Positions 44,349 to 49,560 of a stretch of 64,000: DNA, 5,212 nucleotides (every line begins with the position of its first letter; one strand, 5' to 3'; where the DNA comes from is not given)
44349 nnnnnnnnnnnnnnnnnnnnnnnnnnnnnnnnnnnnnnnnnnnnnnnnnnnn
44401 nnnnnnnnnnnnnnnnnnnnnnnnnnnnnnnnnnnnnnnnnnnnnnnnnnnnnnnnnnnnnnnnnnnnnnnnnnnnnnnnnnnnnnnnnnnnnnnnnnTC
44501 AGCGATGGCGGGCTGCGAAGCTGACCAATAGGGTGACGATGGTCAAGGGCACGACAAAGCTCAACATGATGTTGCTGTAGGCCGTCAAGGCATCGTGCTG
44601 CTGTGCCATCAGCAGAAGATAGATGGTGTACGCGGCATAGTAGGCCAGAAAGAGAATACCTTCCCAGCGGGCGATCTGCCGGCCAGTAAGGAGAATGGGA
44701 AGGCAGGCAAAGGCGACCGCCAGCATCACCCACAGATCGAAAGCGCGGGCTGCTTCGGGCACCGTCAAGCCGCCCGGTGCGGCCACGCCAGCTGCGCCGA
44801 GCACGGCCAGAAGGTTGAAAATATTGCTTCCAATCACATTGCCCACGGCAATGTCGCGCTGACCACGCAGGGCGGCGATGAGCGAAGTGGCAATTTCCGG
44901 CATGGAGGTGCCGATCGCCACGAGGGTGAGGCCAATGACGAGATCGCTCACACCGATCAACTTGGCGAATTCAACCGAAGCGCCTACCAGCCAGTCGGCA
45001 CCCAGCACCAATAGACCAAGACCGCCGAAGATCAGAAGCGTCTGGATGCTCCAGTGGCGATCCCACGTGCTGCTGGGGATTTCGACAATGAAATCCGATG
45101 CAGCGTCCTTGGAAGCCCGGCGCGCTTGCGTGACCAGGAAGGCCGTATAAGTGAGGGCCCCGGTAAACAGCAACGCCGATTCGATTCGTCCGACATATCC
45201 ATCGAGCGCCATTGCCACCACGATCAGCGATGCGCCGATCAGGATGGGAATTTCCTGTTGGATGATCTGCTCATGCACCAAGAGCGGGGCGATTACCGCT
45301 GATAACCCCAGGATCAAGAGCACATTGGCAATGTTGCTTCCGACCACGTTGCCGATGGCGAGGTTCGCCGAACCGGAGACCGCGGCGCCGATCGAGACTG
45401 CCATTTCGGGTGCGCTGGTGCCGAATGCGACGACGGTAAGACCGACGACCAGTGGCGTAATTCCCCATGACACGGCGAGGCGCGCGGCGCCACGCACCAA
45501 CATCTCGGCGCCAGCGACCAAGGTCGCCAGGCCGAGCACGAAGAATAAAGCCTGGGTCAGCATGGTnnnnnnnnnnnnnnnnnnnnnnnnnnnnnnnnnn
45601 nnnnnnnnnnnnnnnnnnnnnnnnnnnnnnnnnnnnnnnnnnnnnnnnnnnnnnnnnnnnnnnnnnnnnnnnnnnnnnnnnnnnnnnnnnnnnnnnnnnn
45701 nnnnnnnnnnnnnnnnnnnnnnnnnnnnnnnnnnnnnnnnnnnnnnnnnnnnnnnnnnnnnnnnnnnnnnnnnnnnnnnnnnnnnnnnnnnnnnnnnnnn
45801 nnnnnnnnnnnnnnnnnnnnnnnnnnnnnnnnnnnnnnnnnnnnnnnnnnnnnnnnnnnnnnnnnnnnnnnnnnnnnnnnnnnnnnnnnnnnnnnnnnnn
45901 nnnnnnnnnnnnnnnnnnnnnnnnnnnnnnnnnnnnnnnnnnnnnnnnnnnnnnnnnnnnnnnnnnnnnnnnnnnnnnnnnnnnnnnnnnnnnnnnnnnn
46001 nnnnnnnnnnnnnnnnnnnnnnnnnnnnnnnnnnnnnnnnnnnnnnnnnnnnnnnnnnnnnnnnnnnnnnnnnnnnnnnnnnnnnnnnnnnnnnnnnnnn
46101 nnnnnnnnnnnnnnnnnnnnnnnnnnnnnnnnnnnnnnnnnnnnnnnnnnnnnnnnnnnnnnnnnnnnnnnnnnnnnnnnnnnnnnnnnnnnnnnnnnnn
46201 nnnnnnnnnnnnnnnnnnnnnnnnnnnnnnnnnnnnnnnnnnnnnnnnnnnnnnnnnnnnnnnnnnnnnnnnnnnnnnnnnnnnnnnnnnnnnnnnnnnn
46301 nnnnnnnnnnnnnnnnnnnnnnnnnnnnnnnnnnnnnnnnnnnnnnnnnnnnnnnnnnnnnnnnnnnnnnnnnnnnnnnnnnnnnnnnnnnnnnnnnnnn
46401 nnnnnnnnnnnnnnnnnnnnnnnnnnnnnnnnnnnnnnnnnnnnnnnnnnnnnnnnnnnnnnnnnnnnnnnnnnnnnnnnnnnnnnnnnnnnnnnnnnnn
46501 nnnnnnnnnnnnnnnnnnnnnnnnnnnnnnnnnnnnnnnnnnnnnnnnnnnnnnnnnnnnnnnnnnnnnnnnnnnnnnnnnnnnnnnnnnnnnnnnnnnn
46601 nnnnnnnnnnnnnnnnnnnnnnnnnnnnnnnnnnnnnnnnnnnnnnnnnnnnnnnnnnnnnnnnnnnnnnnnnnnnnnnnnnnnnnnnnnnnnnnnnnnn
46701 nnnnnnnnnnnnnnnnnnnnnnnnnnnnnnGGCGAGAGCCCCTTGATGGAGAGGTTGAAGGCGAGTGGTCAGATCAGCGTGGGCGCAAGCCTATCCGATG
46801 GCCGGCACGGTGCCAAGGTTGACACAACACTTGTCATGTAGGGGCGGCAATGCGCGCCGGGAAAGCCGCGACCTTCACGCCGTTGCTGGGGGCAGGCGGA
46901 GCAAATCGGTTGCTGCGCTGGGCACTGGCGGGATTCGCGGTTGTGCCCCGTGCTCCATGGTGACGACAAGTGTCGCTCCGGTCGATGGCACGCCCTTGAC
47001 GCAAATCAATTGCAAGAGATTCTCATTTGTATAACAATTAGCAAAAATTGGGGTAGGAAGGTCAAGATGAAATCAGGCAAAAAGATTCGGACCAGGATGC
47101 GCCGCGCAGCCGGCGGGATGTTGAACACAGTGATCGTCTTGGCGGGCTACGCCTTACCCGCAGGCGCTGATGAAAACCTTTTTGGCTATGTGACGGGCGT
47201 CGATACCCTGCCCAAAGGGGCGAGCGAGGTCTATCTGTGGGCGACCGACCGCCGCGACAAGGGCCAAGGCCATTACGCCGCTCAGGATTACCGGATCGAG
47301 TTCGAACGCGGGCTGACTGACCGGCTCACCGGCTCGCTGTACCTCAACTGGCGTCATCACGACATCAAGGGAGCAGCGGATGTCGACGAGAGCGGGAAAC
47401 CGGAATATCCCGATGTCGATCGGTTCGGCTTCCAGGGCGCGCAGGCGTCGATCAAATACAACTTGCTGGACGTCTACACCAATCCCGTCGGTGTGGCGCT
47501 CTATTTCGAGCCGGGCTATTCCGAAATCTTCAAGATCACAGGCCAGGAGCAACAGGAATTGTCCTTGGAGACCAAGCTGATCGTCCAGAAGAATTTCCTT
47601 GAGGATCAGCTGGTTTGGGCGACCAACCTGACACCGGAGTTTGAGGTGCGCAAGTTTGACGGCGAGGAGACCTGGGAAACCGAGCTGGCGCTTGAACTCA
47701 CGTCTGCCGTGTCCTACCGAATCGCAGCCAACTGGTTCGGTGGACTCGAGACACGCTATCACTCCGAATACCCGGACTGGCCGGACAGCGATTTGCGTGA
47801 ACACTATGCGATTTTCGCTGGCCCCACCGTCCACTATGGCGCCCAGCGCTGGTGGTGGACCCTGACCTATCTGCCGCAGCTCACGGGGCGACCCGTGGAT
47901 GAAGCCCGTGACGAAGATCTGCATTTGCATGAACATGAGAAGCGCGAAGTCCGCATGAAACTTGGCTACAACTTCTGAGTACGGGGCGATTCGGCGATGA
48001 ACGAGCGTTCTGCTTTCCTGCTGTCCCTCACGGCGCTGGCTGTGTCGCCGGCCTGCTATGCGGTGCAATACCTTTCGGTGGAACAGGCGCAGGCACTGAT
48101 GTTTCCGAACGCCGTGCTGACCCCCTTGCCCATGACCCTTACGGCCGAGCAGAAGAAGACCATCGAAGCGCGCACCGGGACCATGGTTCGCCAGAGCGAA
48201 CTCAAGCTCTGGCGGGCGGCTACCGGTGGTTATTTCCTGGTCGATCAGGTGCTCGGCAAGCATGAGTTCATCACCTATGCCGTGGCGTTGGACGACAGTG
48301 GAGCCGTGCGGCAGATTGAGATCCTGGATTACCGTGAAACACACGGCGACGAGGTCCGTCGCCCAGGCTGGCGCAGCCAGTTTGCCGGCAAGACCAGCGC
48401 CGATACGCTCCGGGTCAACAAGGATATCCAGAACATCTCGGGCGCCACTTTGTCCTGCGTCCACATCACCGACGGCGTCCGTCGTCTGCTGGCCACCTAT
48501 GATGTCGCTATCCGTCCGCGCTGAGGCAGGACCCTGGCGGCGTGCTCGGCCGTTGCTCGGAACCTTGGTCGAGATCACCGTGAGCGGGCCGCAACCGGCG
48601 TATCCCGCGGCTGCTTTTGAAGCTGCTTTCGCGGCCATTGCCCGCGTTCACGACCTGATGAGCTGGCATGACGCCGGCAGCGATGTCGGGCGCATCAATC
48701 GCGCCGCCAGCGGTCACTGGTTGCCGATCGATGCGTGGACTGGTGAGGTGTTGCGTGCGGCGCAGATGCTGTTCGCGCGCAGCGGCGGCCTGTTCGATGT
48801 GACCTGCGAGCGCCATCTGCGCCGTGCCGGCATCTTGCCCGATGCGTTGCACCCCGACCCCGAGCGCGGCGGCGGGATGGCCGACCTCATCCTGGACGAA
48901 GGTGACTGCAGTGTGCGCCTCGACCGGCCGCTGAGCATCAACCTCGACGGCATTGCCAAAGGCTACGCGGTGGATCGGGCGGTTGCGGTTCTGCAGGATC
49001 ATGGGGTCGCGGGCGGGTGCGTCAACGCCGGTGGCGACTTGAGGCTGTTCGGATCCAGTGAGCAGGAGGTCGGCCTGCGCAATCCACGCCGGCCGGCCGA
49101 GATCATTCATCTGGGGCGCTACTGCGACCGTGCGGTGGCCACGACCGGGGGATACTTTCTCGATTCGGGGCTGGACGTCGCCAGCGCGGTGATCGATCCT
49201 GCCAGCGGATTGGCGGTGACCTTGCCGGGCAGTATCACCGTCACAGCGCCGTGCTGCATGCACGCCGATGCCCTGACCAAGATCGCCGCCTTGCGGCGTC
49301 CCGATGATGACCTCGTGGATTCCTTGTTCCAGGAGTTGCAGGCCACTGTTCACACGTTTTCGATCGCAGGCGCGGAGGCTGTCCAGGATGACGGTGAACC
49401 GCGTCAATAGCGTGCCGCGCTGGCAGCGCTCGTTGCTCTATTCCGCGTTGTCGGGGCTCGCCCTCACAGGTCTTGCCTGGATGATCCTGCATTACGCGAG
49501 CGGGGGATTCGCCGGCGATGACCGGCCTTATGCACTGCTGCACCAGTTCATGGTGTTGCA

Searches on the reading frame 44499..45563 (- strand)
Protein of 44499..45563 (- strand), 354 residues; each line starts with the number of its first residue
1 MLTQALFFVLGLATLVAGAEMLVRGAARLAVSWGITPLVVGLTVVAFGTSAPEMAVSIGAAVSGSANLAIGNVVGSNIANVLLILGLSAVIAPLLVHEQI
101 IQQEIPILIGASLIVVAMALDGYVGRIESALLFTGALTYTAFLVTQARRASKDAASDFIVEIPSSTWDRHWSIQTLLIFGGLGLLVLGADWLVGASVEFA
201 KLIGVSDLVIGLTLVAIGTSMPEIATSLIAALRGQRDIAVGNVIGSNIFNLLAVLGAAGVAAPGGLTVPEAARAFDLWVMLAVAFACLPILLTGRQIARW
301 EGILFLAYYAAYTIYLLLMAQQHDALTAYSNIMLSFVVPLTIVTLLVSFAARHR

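Call 30: search_protein_families(library=pfam, proteins=[window:44499-45563:-])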
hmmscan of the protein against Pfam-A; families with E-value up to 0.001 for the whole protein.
window:44499-45563:- (354 aa): 1 family
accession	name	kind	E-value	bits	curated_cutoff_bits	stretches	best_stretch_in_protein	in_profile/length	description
PF01699.29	Na_Ca_ex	-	4.1e-62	209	24.9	2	175-317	3-150/151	Sodium/calcium exchanger protein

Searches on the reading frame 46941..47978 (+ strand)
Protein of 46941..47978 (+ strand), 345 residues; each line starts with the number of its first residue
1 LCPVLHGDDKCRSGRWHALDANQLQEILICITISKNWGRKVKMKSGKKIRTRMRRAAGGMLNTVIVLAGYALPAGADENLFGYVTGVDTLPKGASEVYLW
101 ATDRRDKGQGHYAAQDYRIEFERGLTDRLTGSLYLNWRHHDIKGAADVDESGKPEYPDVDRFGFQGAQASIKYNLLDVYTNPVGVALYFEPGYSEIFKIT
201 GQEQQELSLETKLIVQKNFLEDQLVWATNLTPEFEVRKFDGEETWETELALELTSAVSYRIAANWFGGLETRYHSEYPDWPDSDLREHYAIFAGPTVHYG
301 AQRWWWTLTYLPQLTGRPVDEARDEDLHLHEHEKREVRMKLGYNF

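Call 31: search_protein_families(library=pfam, proteins=[window:46941-47978:+])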
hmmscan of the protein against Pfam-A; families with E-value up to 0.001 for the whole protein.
window:46941-47978:+ (345 aa): 1 family
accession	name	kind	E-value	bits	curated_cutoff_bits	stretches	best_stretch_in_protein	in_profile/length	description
PF20367.4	DUF6662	-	2.5e-49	168.9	27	2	66-229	7-167/308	Family of unknown function (DUF6662)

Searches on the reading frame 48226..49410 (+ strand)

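Call 31: search_protein_families(library=pfam, proteins=[window:48226-49410:+])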
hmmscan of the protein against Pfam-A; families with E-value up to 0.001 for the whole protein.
window:48226-49410:+ (394 aa): 1 family
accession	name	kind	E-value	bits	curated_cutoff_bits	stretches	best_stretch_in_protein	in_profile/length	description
PF02424.20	ApbE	-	2.7e-42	145.6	25.6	1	111-361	1-250/266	ApbE family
